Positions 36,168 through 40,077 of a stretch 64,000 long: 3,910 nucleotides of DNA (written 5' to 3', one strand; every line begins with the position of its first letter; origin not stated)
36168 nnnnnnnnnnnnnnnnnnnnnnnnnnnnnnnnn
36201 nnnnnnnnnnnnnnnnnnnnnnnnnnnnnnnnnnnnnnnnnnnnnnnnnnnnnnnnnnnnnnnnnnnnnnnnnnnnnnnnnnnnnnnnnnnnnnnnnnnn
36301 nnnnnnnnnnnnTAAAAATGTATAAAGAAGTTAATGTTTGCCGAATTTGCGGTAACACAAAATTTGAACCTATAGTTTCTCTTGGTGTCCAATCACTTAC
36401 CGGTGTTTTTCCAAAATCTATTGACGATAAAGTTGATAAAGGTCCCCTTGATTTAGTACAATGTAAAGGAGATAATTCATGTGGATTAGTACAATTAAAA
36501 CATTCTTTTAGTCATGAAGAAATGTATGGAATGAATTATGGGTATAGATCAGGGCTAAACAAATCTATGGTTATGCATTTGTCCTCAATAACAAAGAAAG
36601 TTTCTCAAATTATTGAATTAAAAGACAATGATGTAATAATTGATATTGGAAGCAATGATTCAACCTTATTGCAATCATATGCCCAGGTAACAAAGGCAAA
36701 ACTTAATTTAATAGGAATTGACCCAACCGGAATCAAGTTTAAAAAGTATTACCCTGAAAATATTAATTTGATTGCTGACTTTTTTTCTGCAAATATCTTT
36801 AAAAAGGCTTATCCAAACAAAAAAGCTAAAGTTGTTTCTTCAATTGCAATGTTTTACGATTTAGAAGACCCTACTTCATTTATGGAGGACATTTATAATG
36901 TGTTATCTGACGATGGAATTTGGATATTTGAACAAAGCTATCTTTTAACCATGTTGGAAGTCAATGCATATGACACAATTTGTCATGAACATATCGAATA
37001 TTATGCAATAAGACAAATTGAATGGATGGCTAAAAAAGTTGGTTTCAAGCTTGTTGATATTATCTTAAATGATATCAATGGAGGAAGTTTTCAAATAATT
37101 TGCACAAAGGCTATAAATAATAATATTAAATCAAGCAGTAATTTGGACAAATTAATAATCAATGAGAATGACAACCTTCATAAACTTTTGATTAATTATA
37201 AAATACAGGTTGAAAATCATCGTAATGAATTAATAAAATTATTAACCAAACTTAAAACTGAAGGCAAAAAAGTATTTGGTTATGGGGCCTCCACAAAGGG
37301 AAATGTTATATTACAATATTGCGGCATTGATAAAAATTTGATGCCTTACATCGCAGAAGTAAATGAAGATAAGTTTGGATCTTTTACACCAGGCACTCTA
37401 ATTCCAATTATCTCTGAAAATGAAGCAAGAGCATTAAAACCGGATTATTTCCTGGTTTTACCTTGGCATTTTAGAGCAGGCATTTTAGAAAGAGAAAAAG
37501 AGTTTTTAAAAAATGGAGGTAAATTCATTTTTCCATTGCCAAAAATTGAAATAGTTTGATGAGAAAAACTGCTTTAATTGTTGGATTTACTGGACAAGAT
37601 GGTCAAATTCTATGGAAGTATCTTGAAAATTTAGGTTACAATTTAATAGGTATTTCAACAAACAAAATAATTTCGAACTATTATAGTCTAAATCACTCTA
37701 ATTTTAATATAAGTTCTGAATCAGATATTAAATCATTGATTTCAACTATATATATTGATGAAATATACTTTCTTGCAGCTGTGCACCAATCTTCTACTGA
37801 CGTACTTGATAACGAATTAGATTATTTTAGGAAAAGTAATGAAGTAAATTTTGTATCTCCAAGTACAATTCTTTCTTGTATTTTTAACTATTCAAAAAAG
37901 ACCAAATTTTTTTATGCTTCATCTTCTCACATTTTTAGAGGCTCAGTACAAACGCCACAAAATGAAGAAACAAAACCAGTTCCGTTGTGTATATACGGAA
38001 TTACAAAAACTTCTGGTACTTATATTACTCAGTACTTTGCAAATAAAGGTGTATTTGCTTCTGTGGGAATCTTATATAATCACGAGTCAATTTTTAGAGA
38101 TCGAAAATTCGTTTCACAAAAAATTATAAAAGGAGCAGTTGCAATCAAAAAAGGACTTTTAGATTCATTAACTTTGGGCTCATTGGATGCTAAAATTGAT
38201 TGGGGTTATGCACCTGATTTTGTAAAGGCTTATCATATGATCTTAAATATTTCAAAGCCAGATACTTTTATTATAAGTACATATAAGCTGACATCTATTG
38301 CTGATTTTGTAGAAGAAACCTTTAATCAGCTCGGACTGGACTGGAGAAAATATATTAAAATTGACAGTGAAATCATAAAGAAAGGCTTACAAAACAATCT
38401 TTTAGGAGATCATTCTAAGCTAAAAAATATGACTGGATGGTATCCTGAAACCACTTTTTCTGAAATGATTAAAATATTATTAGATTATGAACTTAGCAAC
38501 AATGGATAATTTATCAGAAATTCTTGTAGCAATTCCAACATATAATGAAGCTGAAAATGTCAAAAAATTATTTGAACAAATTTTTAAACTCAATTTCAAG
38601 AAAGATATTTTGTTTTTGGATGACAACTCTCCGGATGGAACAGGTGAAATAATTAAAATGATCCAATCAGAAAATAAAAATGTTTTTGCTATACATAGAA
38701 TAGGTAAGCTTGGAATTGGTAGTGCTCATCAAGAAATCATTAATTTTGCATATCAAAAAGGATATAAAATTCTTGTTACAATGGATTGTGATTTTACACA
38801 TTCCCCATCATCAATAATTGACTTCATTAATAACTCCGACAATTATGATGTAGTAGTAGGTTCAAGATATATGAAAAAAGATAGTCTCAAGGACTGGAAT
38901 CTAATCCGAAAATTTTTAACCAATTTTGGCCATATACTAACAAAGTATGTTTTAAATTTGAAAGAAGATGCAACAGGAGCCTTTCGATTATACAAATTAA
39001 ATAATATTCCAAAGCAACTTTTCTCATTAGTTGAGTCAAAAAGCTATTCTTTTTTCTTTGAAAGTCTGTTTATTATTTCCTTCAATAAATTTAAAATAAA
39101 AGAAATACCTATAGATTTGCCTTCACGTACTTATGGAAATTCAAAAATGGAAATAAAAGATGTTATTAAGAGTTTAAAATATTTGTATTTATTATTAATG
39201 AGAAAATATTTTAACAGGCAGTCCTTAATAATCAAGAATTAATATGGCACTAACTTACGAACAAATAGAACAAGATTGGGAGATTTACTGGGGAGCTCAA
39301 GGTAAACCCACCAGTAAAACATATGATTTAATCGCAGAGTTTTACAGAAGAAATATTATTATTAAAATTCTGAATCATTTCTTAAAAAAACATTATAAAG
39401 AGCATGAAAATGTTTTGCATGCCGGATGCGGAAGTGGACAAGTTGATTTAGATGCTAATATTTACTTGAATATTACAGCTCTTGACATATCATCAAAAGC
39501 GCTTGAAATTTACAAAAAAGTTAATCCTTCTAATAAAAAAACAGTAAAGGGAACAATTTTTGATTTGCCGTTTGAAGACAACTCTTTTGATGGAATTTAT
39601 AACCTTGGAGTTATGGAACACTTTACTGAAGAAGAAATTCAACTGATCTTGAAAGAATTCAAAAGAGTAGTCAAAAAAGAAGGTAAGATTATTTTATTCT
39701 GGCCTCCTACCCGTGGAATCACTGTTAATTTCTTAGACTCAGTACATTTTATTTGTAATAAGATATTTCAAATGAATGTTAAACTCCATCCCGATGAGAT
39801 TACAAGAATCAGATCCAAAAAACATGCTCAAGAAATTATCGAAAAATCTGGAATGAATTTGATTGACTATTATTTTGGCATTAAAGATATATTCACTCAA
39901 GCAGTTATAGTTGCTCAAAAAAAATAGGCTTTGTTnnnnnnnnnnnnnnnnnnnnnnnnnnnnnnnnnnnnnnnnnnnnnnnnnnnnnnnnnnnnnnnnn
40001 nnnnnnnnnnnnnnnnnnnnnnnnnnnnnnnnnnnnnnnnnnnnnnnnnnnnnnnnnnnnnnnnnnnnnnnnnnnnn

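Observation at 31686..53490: Large glycan locus built around GT-C-like membrane transferases and polyprenyl-phosphate sugar loading, with no Wzx, initiating PGT, Wzc or ABC exporter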

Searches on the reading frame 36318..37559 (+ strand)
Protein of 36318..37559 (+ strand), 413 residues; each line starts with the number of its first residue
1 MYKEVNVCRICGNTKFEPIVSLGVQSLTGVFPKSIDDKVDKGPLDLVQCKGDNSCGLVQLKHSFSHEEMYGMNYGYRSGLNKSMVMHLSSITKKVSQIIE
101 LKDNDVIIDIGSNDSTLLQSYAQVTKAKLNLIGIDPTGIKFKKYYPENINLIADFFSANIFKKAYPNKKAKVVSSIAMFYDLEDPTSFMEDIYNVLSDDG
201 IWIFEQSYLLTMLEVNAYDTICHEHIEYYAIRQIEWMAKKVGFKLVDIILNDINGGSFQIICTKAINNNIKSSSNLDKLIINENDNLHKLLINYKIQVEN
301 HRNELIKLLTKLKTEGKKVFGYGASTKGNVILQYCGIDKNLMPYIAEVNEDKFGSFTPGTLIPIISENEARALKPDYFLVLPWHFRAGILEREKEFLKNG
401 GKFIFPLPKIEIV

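Call 3: search_protein_families(library=pfam, proteins=[window:36318-37559:+], max_evalue=0.01)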
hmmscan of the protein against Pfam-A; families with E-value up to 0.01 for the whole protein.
window:36318-37559:+ (413 aa): 5 families
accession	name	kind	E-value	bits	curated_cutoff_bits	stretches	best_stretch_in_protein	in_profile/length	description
PF08484.17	Methyltransf_14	-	8e-48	162.7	23.5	1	253-408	2-160/160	C-methyltransferase C-terminal domain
PF08421.16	Methyltransf_13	-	1.2e-14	54.6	31.3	1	8-70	1-62/62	Putative zinc binding domain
PF13489.12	Methyltransf_23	-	7.9e-14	52.2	27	1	94-246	12-162/164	Methyltransferase domain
PF13847.12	Methyltransf_31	-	1.7e-05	25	27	1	102-219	2-120/145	Methyltransferase domain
PF08241.18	Methyltransf_11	-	4.2e-05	24.6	21.2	1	109-204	2-95/95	Methyltransferase domain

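Call 6: search_protein_families(library=ncbifam, proteins=[window:36318-37559:+], max_evalue=0.001)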
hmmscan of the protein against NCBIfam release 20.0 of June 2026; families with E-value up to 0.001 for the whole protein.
window:36318-37559:+ (413 aa): 2 families
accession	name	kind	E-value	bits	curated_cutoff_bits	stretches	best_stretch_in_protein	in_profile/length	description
NF040539.1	AST_met_ArsM_2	exception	0.00041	20.3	240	1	88-205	41-164/262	putative arsinothricin biosynthesis methyltransferase ArsM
TIGR02072.1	BioC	equivalog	0.0007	19.5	184.95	0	87-252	22-180/244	malonyl-ACP O-methyltransferase BioC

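Call 78: search_solved_structures(query=window:36318-37559:+, max_evalue=0.001)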
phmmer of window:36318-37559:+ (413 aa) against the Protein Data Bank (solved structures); distinct sequences matched with E-value up to 0.001: 10.
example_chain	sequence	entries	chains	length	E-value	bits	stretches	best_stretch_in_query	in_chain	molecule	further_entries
4rv9_A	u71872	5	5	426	2.5e-49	171.5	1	4-413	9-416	D-mycarose 3-C-methyltransferase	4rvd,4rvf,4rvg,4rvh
4e2w_A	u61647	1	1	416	4.3e-41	144.4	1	6-412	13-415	TcaB9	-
3ndi_A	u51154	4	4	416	7.8e-41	143.5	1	6-412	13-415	Methyltransferase | TcaB9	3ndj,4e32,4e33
4e2x_A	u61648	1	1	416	7.8e-41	143.5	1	6-412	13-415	TcaB9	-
4e30_A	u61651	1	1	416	1.1e-40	143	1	6-412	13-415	TcaB9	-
4e2y_A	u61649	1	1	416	2e-40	142.2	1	6-412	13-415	TcaB9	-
4e31_A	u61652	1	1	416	2.8e-40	141.7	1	6-412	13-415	TcaB9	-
4e2z_A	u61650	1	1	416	7.3e-40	140.3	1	6-412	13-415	TcaB9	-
5t64_A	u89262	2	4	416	9.2e-39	136.7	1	8-412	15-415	Sugar 3-C-methyl transferase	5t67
5t6b_A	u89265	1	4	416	3.6e-38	134.8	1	8-412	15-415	Sugar 3-C-methyl transferase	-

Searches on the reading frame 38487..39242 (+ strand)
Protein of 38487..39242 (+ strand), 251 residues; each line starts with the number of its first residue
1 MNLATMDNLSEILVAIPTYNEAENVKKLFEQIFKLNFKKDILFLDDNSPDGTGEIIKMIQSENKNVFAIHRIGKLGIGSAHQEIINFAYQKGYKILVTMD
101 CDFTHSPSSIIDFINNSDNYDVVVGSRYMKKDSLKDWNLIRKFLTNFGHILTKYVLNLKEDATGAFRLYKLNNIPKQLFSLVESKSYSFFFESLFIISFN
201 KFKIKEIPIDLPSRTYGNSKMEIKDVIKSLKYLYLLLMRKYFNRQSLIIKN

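Call 3: search_protein_families(library=pfam, proteins=[window:38487-39242:+], max_evalue=0.01)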
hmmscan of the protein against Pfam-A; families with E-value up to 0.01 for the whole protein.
window:38487-39242:+ (251 aa): 2 families
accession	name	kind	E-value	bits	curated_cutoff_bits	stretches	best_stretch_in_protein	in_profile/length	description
PF00535.33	Glycos_transf_2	-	1.3e-22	80.9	23.3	1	14-170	2-160/168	Glycosyl transferase family 2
PF22280.2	VtrC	-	0.0012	19.7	27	1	55-126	35-106/126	VtrC lipocalin-like domain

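Call 6: search_protein_families(library=ncbifam, proteins=[window:38487-39242:+], max_evalue=0.001)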
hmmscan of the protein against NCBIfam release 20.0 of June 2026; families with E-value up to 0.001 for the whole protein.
window:38487-39242:+ (251 aa): 11 families
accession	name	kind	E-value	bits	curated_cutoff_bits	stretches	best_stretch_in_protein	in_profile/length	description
NF058614.1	PPMAGASynPpgS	equivalog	5.2e-13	48.9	370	1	13-221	3-206/226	polyprenyl-phospho-N-acetylgalactosaminyl synthase PpgS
NF047588.1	GlcsyltransPgfSStrep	equivalog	8e-12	45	500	1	13-226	4-210/308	glycosyltransferase PgfS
NF007986.1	PRK10714.1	equivalog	4.5e-11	42.3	529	1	7-230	3-219/316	undecaprenyl-phosphate 4-deoxy-4-formamido-L-arabinose transferase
TIGR03937.1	PgaC_IcaA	equivalog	1.4e-10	40.8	422.3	1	6-104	41-137/407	poly-beta-1,6-N-acetyl-D-glucosamine synthase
TIGR04182.1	glyco_TIGR04182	equivalog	1.2e-09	37.9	325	1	12-215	2-194/293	S-layer glycoprotein N-glycosyltransferase AglJ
NF041391.1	DPhHxTase_Halo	equivalog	8e-07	28.2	375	1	18-219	3-190/213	dolichyl-phosphate hexose transferase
NF038302.1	EPS_HpsE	equivalog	2.1e-06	26.9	300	1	12-80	3-75/307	hormogonium polysaccharide biosynthesis glycosyltransferase HpsE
TIGR03469.1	HpnB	hypoth_equivalog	5.3e-06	25.7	379.25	1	7-148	41-193/386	hopene-associated glycosyltransferase HpnB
NF045692.1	OglycostaseCruG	equivalog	7.6e-06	25.1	600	1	4-65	35-97/386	2'-O-glycosyltransferase CruG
TIGR04283.1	glyco_like_mftF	equivalog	1.3e-05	24.9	182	1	14-61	3-51/221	TIGR04283 family arsenosugar biosynthesis glycosyltransferase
NF047683.1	TeichurnBiosyTuaG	equivalog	0.00014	21.6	400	1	10-91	6-88/252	teichuronic acid biosynthesis protein TuaG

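Call 79: search_solved_structures(query=window:38487-39242:+, max_evalue=0.001)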
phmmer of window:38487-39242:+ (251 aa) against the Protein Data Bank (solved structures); distinct sequences matched with E-value up to 0.001: 7.
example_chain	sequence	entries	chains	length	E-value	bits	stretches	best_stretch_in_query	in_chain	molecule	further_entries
5mlz_A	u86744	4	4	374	1.4e-20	77.3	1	11-237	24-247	Dolichol monophosphate mannose synthase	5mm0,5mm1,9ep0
9hwj_A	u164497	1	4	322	6.3e-08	35.8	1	10-227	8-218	Undecaprenyl-phosphate 4-deoxy-4-formamido-L-arabinose transferase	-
9bhc_C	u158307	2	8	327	3.2e-07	33.5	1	10-227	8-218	Undecaprenyl-phosphate 4-deoxy-4-formamido-L-arabinose transferase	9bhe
8vxh_A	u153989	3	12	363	4e-07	33.2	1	10-227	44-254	Undecaprenyl-phosphate 4-deoxy-4-formamido-L-arabinose transferase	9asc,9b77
5ekp_C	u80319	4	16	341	0.00013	25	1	10-169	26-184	Uncharacterized glycosyltransferase sll0501 | Glycosyltransferase sll0501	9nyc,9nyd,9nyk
5eke_A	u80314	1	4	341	0.00013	25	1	10-169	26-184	Uncharacterized glycosyltransferase sll0501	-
9nye_A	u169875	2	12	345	0.00013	24.9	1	10-169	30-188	Glycosyltransferase sll0501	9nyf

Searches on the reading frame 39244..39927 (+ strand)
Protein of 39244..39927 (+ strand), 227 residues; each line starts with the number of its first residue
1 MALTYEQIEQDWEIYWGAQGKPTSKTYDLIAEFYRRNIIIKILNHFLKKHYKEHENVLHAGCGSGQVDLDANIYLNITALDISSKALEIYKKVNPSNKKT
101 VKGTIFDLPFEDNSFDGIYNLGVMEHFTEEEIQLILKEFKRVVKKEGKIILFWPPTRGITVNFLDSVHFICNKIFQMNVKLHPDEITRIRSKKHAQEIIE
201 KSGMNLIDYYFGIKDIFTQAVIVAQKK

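Call 3: search_protein_families(library=pfam, proteins=[window:39244-39927:+], max_evalue=0.01)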
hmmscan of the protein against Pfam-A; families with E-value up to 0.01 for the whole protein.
window:39244-39927:+ (227 aa): 10 families
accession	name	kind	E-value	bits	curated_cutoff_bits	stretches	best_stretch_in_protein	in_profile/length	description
PF08241.18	Methyltransf_11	-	6.6e-19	68.8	21.2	1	58-151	1-95/95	Methyltransferase domain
PF13649.12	Methyltransf_25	-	1.2e-15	58.4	27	1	57-147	1-97/97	Methyltransferase domain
PF13847.12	Methyltransf_31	-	3.4e-09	37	27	1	52-151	2-109/145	Methyltransferase domain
PF08242.18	Methyltransf_12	-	1.4e-08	35.8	30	1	58-149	1-98/98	Methyltransferase domain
PF13489.12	Methyltransf_23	-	5.2e-07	30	27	1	34-151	4-116/164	Methyltransferase domain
PF02353.26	CMAS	-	8.4e-06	25.7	27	1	45-152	54-165/273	Mycolic acid cyclopropane synthetase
PF01209.24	Ubie_methyltran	-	0.00015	21.6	20.1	1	51-151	45-151/233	ubiE/COQ5 methyltransferase family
PF05148.21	Methyltransf_8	-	0.0023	18.3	27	1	47-150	67-155/219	Hypothetical methyltransferase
PF05724.17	TPMT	-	0.0058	16.8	26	0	40-151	23-153/218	Thiopurine S-methyltransferase (TPMT)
PF25325.1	EF-hand_EFHB_C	-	0.008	16.4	27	0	178-220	11-51/75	EFHB C-terminal EF-hand domain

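Call 6: search_protein_families(library=ncbifam, proteins=[window:39244-39927:+], max_evalue=0.001)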
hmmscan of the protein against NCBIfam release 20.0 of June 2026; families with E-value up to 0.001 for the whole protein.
window:39244-39927:+ (227 aa): 25 families
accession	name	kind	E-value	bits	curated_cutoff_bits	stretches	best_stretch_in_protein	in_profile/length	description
TIGR01934.1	MenG_MenH_UbiE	subfamily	3.5e-10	39.6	158.35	1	50-151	35-141/223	ubiquinone/menaquinone biosynthesis methyltransferase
NF045667.1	MTase_DVU1556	equivalog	8.3e-10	38.5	155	1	52-151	21-119/213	DVU_1556 family methyltransferase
NF043040.1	corrin_prot_MT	hypoth_equivalog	8.4e-10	38.4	180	1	24-151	12-147/216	corrinoid protein-associated methyltransferase CpaM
NF045649.1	2X_seleno_MduS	exception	1.8e-09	37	380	1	43-148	34-144/338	methyltransferase domain-containing selenoprotein MduS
TIGR02072.1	BioC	equivalog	2.2e-09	37.5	184.95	1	24-149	6-130/244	malonyl-ACP O-methyltransferase BioC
NF007610.0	PRK10258.1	equivalog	3.5e-08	33.1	342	1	26-150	19-137/251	malonyl-ACP O-methyltransferase BioC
NF045882.1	PLipidMtase_Leg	equivalog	9.8e-08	32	390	1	44-209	33-198/207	phospholipid N-methyltransferase PmtA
TIGR02021.1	BchM-ChlM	equivalog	1.1e-07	31.5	158.9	1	44-157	45-159/218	magnesium protoporphyrin IX methyltransferase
NF001243.0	PRK00216.1-4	equivalog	4.2e-07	29.5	235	1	52-151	46-151/237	demethylmenaquinone methyltransferase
NF001244.0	PRK00216.1-5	equivalog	4.9e-07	29.3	216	1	52-151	47-153/236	bifunctional demethylmenaquinone methyltransferase/2-methoxy-6-polyprenyl-1,4-benzoquinol methylase UbiE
NF041255.1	mycofact_MftM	equivalog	6.5e-07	28.9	200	1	55-145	141-235/289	mycofactocin oligosaccharide methyltransferase MftM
NF045825.1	FAmtase_mtf2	equivalog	1.9e-06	27.3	400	1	57-150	62-157/248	fatty-acid O-methyltransferase Mtf2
TIGR02752.1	MenG_heptapren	equivalog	5e-06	26.2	419.85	1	51-151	43-149/231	demethylmenaquinone methyltransferase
NF008300.0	PRK11088.1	equivalog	5.3e-06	26.1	303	1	38-155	70-183/272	23S rRNA (guanine(745)-N(1))-methyltransferase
NF004452.0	PRK05785.1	equivalog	1.2e-05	24.9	207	1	47-151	45-145/228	hypothetical protein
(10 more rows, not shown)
